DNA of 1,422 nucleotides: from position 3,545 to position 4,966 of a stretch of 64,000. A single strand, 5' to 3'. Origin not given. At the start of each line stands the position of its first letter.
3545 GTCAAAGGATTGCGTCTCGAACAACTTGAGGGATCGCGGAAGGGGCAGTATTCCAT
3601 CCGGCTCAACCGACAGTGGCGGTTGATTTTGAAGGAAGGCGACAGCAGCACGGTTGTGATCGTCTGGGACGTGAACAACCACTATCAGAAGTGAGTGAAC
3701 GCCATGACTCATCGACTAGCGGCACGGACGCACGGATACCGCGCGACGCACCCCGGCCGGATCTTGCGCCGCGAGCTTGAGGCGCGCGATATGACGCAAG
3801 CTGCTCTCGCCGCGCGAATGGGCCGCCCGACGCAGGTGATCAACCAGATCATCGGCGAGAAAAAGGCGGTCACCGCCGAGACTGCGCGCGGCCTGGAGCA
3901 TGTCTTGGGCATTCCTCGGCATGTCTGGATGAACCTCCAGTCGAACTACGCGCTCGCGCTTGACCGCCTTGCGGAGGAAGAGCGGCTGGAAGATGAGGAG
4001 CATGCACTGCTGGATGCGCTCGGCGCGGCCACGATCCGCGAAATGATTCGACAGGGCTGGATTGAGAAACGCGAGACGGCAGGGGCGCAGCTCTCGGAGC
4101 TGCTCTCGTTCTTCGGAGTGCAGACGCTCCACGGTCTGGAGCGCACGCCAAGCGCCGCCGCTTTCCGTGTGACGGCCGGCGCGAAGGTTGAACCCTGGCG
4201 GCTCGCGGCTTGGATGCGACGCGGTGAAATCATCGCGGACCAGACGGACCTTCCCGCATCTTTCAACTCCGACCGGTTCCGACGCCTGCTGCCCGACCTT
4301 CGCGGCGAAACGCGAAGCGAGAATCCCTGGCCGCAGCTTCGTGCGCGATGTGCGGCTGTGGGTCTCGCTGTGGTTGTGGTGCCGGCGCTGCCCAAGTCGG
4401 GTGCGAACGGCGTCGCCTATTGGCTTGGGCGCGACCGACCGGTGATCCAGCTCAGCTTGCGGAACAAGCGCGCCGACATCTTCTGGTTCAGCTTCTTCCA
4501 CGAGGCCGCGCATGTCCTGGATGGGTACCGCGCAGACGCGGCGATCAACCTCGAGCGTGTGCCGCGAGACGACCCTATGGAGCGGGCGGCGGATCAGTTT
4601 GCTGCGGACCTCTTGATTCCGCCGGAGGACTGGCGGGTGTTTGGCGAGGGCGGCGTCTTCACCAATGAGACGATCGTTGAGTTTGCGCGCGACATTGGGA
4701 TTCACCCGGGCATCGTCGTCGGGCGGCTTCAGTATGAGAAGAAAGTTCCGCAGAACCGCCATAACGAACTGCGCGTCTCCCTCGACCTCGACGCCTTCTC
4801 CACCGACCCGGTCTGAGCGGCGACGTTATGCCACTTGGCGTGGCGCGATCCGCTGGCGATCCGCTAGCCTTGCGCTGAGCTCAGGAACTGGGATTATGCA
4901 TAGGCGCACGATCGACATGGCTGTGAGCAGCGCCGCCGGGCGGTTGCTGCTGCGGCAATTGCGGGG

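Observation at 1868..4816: Tandem higB/higA modules in which HigA is fused to an ImmA/IrrE metallopeptidase domain; first toxin copy internally deleted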

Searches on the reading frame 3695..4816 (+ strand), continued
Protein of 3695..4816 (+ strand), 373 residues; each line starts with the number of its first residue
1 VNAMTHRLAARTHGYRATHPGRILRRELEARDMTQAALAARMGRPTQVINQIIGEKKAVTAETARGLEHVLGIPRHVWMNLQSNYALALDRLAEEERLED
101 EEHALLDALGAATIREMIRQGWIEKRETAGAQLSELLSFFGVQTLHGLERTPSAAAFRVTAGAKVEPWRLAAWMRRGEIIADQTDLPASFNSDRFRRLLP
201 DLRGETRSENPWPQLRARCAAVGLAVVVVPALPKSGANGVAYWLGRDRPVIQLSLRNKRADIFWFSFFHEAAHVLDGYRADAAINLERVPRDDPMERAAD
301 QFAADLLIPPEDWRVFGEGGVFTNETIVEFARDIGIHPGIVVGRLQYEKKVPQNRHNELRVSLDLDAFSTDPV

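Call 43: get_annotated_region(hit=H18, flank=2500)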
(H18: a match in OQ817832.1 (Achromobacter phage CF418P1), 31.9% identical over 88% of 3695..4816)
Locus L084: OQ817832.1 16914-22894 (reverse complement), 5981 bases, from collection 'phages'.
description: Achromobacter phage CF418P1, complete genome.
organism: Achromobacter phage CF418P1 (NCBI taxid 3043583)
taxonomy: Viruses; Duplodnaviria; Heunggongvirae; Uroviricota; Caudoviricetes
host: Achromobacter sp.; source: -; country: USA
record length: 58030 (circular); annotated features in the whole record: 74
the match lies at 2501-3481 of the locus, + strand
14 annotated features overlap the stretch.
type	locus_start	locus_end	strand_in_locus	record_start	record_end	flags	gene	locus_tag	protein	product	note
CDS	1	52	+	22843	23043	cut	-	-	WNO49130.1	hypothetical protein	rasttk_feature_creation_tool=/opt/patric-common/ runtime/bin/phanotate version 1.5.0; ...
CDS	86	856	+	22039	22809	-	-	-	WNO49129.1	hypothetical protein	rasttk_feature_creation_tool=/opt/patric-common/ runtime/bin/phanotate version 1.5.0; ...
CDS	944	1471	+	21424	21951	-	-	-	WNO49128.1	hypothetical protein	rasttk_feature_creation_tool=/opt/patric-common/ runtime/bin/phanotate version 1.5.0; ...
CDS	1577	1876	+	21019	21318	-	-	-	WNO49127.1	hypothetical protein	rasttk_feature_creation_tool=/opt/patric-common/ runtime/bin/phanotate version 1.5.0; ...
CDS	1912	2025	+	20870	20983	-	-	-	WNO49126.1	hypothetical protein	rasttk_feature_creation_tool=/opt/patric-common/ runtime/bin/phanotate version 1.5.0; ...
CDS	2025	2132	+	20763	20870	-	-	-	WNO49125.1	hypothetical protein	rasttk_feature_creation_tool=/opt/patric-common/ runtime/bin/phanotate version 1.5.0; ...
CDS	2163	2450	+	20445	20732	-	-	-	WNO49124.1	hypothetical protein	rasttk_feature_creation_tool=/opt/patric-common/ runtime/bin/phanotate version 1.5.0; ...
CDS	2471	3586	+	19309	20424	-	-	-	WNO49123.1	antitoxin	rasttk_feature_creation_tool=/opt/patric-common/ runtime/bin/phanotate version 1.5.0; ...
CDS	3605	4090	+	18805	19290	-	-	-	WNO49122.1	hypothetical protein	rasttk_feature_creation_tool=/opt/patric-common/ runtime/bin/phanotate version 1.5.0; ...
CDS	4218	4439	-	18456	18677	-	-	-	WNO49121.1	hypothetical protein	rasttk_feature_creation_tool=/opt/patric-common/ runtime/bin/phanotate version 1.5.0; ...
CDS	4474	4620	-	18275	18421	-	-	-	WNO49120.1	hypothetical protein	rasttk_feature_creation_tool=/opt/patric-common/ runtime/bin/phanotate version 1.5.0; ...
CDS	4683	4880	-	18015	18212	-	-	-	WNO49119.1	hypothetical protein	rasttk_feature_creation_tool=/opt/patric-common/ runtime/bin/phanotate version 1.5.0; ...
CDS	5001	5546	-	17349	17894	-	-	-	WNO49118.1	endopeptidase Rz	rasttk_feature_creation_tool=/opt/patric-common/ runtime/bin/phanotate version 1.5.0; ...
CDS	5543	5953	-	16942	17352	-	-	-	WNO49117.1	peptidoglycan hydrolase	rasttk_feature_creation_tool=/opt/patric-common/ runtime/bin/phanotate version 1.5.0; ...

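Call 47: predict_structure(alignment_id=A1)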
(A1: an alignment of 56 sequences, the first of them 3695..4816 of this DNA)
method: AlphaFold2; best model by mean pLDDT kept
length: 373 residues; sequences in the alignment: 56
mean_pLDDT: 87.9   pTM: 0.81
mean pLDDT of the five models: 87.9, 86.9, 86.7, 85.5, 84.9
residues with pLDDT >= 90: 248; 70-90: 79; 50-70: 26; < 50: 20
segments of 3 or more residues with pLDDT < 50: 1-13, 281-285
pLDDT, mean of each block of 10 residues (from residue 1): 35 65 98 98 98 97 98 97 93 88 73 91 92 91 82 60 81 93 95 98 95 95 96 89 91 92 96 84 52 86 98 93 97 98 97 97 86 49
secondary structure, 60 per line:
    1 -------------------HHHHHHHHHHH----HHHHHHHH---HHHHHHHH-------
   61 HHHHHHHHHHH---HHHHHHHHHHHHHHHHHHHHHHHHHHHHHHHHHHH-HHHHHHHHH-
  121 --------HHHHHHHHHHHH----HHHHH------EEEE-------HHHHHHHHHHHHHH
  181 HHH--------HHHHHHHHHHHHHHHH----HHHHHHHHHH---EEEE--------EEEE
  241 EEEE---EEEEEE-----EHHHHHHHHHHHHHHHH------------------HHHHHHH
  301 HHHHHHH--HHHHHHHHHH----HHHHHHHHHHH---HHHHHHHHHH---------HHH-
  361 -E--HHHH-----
elements in order: H20-30 H35-42 H46-53 H61-71 H75-109 H111-119 H129-140 H145-149 E156-159 H167-183 H192-207 H212-221 E225-228 E237-244 E248-253 H260-275 H294-307 H310-319 H324-334 H338-347 H365-368

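Call 50: fold_search(model_id=the predicted structure, library=pdb)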
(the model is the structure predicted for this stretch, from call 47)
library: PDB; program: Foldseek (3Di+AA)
matches with E <= 10: 397; with E <= 0.001: 18
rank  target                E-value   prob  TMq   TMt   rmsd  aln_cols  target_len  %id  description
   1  7csy_B                6.7e-05  1.00  0.23  0.82   2.7        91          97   37  Pseudomonas aeruginosa antitoxin HigA with higBA promoter (released 2021-01-13)
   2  7csy_A                1.2e-04  1.00  0.22  0.84   2.2        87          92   37  Pseudomonas aeruginosa antitoxin HigA with higBA promoter (released 2021-01-13)
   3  7csv_A                1.5e-04  1.00  0.21  0.78   2.5        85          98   36  Pseudomonas aeruginosa antitoxin HigA (released 2021-01-13)
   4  3trb_B                1.7e-04  1.00  0.22  0.84   2.5        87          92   32  Structure of an addiction module antidote protein of a HigA (higA) family from Coxiella burnetii (released 2011-09-28)
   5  7csw_A                1.7e-04  1.00  0.21  0.83   2.2        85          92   36  Pseudomonas aeruginosa antitoxin HigA with pa2440 promoter (released 2021-01-13)
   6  3trb_A                1.8e-04  1.00  0.22  0.85   2.4        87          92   32  Structure of an addiction module antidote protein of a HigA (higA) family from Coxiella burnetii (released 2011-09-28)
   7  7csv_B                2.9e-04  1.00  0.21  0.78   2.4        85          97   36  Pseudomonas aeruginosa antitoxin HigA (released 2021-01-13)
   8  6lb3_E                3.4e-04  1.00  0.20  0.82   0.9        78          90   37  Crystal structure of PA4674 in complex with its operator DNA (18bp) from Pseudomonas aeruginosa (released 2020-11-18)
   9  7csy_D                4.1e-04  1.00  0.21  0.80   2.2        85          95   36  Pseudomonas aeruginosa antitoxin HigA with higBA promoter (released 2021-01-13)
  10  6lb3_H                4.1e-04  1.00  0.22  0.83   2.5        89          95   37  Crystal structure of PA4674 in complex with its operator DNA (18bp) from Pseudomonas aeruginosa (released 2020-11-18)
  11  6lb3_B                4.3e-04  1.00  0.21  0.81   2.5        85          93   36  Crystal structure of PA4674 in complex with its operator DNA (18bp) from Pseudomonas aeruginosa (released 2020-11-18)
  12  6jpi_C                5.0e-04  1.00  0.22  0.85   2.3        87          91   37  Crystal structure of PA4674 in complex with its operator DNA (28bp) from Pseudomonas aeruginosa (released 2020-04-01)
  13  3cec                  5.6e-04  1.00  0.22  0.87   1.0        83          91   28  Crystal structure of a putative antidote protein of plasmid maintenance system (npun_f2943) from nostoc punctiforme pcc  (released 2008-03-11)
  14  6lb3_G                5.6e-04  1.00  0.21  0.85   1.9        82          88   35  Crystal structure of PA4674 in complex with its operator DNA (18bp) from Pseudomonas aeruginosa (released 2020-11-18)
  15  6f8h_A                6.2e-04  1.00  0.22  0.81   1.5        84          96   32  antitoxin GraA (released 2019-01-30)
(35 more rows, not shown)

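Call 52: find_encoding_contigs(protein=P0026, flank=5000, max_places=3)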
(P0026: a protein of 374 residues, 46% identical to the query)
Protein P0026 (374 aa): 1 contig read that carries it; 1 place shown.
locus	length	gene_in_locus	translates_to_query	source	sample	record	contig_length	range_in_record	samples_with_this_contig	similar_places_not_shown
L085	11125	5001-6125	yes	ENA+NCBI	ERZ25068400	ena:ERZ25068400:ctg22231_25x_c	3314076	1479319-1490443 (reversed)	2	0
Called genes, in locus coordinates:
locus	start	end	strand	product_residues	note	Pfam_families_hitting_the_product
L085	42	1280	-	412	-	PF25924:MJECL33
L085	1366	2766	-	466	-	PF00330:Aconitase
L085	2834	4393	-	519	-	PF00682:HMGL-like, PF22617:HCS_D2, PF08502:LeuA_dimer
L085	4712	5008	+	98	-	-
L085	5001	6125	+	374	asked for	-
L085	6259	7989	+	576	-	PF07969:Amidohydro_3, PF01979:Amidohydro_1 (faint)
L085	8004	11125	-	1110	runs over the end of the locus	PF04465:DUF499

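Call 53: find_encoding_contigs(protein=P0024, flank=5000, max_places=3)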
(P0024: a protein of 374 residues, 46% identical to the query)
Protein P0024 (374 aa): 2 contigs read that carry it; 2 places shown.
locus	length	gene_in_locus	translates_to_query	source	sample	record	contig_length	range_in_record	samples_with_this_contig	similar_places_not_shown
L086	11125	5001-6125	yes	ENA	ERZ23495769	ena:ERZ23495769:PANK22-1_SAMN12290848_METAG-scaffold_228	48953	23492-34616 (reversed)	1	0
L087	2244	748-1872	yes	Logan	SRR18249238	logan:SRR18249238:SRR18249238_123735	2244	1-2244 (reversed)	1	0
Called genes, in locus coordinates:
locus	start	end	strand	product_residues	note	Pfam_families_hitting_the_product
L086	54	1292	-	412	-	PF25924:MJECL33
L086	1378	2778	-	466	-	PF00330:Aconitase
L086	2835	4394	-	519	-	PF00682:HMGL-like, PF22617:HCS_D2, PF08502:LeuA_dimer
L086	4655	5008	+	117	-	-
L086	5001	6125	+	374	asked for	-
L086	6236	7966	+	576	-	PF07969:Amidohydro_3, PF01979:Amidohydro_1 (faint)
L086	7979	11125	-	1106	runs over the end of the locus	PF04465:DUF499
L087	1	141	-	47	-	?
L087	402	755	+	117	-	-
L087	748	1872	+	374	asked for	-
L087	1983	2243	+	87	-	?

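Call 81: search_protein_families(library=padloc, proteins=[L084:2163-2450:+, L084:2471-3586:+, L084:3605-4090:+, L002:7712-8011:+, L085:4712-5008:+], max_evalue=0.01)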
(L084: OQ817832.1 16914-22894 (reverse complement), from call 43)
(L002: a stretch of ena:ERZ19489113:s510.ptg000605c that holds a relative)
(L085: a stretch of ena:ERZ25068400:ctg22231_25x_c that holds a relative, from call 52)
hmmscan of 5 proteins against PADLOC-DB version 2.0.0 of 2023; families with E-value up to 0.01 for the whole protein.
L084:2163-2450:+ (95 aa): 0 families

L084:2471-3586:+ (371 aa): 7 families
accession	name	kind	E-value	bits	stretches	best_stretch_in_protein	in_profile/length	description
PDLC03982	PD-Lambda-2_B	-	4.2e-49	165.9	1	11-355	60-394/402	-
PDLC04759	PDC-M64B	-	0.00068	17.7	1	15-82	31-99/135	-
PDLC04775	PDC-M69A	-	0.0012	17.3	1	12-54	9-51/113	-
PDLC00196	HamA2|HamA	-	0.0015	16.1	1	266-320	42-94/315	DUF1837 domain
PDLC04757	PDC-M64B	-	0.0016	16.4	1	16-64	35-83/128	-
PDLC03949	RmrA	-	0.0028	14.6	0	21-72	13-64/363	-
PDLC00163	HamA1|HamA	-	0.006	14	1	266-322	42-96/314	DUF1837 domain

L084:3605-4090:+ (161 aa): 0 families

L002:7712-8011:+ (99 aa): 0 families

L085:4712-5008:+ (98 aa): 0 families

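Call 82: search_protein_families(library=pfam, proteins=[L085:4712-5008:+, L002:7712-8011:+, L003:3699-3998:+, L085:5001-6125:+], max_evalue=1)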
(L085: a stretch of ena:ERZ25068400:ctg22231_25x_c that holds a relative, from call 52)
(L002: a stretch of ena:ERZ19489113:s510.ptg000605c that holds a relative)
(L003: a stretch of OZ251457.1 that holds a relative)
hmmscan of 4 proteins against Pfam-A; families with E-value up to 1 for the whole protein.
L085:4712-5008:+ (98 aa): 1 family
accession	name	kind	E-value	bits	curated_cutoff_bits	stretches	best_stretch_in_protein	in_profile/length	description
PF24732.2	ParE_like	-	0.056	13.9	24.4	1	45-90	14-57/67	ParE-like toxin domain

L002:7712-8011:+ (99 aa): 3 families
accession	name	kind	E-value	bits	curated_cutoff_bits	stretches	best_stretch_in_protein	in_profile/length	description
PF05015.19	HigB-like_toxin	-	5.6e-13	49.6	27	1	4-84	2-79/91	RelE-like toxin of type II toxin-antitoxin system HigB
PF24732.2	ParE_like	-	4.2e-05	23.9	24.4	1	63-96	31-62/67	ParE-like toxin domain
PF06769.20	YoeB_toxin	-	0.0034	17.8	27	1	34-97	21-80/80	YoeB-like toxin of bacterial type II toxin-antitoxin system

L003:3699-3998:+ (99 aa): 5 families
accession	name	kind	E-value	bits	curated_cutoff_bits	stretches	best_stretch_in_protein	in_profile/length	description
PF05015.19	HigB-like_toxin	-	5.8e-15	56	27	1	4-86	2-84/91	RelE-like toxin of type II toxin-antitoxin system HigB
PF24732.2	ParE_like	-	2.1e-05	24.9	24.4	1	39-95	6-62/67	ParE-like toxin domain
PF06769.20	YoeB_toxin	-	0.063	13.8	27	1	56-88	42-74/80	YoeB-like toxin of bacterial type II toxin-antitoxin system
PF25174.1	Beta-prop_THOC3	-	0.12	11.8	305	1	42-94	151-202/272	THOC3 beta-propeller domain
PF25367.1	DUF7883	-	0.16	12.4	27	1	25-95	4-70/95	Domain of unknown function (DUF7883)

L085:5001-6125:+ (374 aa): 4 families
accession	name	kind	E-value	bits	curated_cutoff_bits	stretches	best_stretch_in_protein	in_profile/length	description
PF13560.12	HTH_31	-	2.2e-05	25.1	27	1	18-72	3-58/64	Helix-turn-helix domain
PF01381.28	HTH_3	-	2.9e-05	24.4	23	1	23-72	3-52/55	Helix-turn-helix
PF06114.19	Peptidase_M78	-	6e-05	23.3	22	1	246-335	27-113/123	IrrE N-terminal-like domain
PF14247.12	DUF4344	-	0.057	13.6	29.6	1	256-311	87-134/220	Putative metallopeptidase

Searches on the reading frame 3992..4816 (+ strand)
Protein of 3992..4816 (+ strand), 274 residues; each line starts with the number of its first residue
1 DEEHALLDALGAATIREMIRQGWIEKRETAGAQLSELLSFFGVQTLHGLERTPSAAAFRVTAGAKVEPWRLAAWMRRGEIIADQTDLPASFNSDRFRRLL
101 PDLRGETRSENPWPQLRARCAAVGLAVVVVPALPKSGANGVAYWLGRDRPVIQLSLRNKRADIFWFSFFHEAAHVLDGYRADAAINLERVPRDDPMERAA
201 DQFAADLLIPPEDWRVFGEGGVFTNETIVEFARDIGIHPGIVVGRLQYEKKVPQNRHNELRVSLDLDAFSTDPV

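Call 65: predict_structure(alignment_id=A2)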
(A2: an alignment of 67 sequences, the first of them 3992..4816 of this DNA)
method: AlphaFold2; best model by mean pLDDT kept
length: 274 residues; sequences in the alignment: 67
mean_pLDDT: 89.2   pTM: 0.89
mean pLDDT of the five models: 89.2, 88.8, 88.3, 87.8, 87.0
residues with pLDDT >= 90: 195; 70-90: 51; 50-70: 24; < 50: 4
segments of 3 or more residues with pLDDT < 50: none
pLDDT, mean of each block of 10 residues (from residue 1): 73 90 95 94 86 60 80 93 95 98 96 95 97 90 92 92 97 90 53 84 98 95 96 98 97 97 90 53
secondary structure, 60 per line:
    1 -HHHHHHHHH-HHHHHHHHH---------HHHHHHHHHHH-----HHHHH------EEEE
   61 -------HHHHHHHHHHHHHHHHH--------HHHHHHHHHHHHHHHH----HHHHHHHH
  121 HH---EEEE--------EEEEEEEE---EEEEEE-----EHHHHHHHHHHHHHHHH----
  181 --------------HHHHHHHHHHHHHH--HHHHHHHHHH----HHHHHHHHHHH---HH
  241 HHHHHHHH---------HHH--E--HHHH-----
elements in order: H2-10 H12-20 H30-40 H46-50 E57-60 H68-84 H93-108 H113-122 E126-129 E138-145 E149-154 H161-176 H195-208 H211-220 H225-235 H239-248 H266-269

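Call 76: search_solved_structures(query=A2, max_evalue=10, show_alignments=5)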
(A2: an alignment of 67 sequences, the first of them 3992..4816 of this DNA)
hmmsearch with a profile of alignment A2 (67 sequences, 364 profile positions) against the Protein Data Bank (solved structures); distinct sequences matched with E-value up to 10: 51.
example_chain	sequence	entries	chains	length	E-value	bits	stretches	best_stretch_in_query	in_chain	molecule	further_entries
3trb_A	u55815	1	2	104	5.9e-18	68.2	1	10-99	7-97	Virulence-associated protein I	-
7csv_A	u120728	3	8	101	1e-17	67.4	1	12-102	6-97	HTH cro/C1-type domain-containing protein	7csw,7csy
6jpi_A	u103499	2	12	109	1.2e-17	67.2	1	12-102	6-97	HTH cro/C1-type domain-containing protein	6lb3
3cec_A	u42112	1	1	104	2.5e-16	62.8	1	12-98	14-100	Putative antidote protein of plasmid maintenance system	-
6f8h_A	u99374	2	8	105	3.4e-15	59.1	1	6-95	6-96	XRE family transcriptional regulator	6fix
6f8s_A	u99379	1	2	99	7.2e-15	58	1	12-95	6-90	XRE family transcriptional regulator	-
2icp_A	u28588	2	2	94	3.4e-13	52.6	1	16-89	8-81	antitoxin higa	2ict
6chv_A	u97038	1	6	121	1.8e-12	50.2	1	10-87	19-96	Antitoxin HigA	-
4mcx_A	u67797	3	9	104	2e-12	50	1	13-88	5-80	Antidote protein | Antitoxin HigA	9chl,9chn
6cf1_A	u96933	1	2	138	2.6e-12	49.6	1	10-87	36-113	Antitoxin HigA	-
4mct_A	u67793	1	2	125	3.1e-12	49.4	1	13-88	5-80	Antidote protein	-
2eby_A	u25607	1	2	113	1.2e-09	40.8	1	11-94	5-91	Putative HTH-type transcriptional regulator ybaQ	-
8tac_A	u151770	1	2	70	0.0014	20.9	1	17-70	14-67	DBP48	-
3kxa_A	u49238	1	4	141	0.0032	19.7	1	18-84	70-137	Putative uncharacterized protein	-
2mez_A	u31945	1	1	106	0.004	19.4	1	21-72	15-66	Multiprotein Bridging Factor (MBP-like)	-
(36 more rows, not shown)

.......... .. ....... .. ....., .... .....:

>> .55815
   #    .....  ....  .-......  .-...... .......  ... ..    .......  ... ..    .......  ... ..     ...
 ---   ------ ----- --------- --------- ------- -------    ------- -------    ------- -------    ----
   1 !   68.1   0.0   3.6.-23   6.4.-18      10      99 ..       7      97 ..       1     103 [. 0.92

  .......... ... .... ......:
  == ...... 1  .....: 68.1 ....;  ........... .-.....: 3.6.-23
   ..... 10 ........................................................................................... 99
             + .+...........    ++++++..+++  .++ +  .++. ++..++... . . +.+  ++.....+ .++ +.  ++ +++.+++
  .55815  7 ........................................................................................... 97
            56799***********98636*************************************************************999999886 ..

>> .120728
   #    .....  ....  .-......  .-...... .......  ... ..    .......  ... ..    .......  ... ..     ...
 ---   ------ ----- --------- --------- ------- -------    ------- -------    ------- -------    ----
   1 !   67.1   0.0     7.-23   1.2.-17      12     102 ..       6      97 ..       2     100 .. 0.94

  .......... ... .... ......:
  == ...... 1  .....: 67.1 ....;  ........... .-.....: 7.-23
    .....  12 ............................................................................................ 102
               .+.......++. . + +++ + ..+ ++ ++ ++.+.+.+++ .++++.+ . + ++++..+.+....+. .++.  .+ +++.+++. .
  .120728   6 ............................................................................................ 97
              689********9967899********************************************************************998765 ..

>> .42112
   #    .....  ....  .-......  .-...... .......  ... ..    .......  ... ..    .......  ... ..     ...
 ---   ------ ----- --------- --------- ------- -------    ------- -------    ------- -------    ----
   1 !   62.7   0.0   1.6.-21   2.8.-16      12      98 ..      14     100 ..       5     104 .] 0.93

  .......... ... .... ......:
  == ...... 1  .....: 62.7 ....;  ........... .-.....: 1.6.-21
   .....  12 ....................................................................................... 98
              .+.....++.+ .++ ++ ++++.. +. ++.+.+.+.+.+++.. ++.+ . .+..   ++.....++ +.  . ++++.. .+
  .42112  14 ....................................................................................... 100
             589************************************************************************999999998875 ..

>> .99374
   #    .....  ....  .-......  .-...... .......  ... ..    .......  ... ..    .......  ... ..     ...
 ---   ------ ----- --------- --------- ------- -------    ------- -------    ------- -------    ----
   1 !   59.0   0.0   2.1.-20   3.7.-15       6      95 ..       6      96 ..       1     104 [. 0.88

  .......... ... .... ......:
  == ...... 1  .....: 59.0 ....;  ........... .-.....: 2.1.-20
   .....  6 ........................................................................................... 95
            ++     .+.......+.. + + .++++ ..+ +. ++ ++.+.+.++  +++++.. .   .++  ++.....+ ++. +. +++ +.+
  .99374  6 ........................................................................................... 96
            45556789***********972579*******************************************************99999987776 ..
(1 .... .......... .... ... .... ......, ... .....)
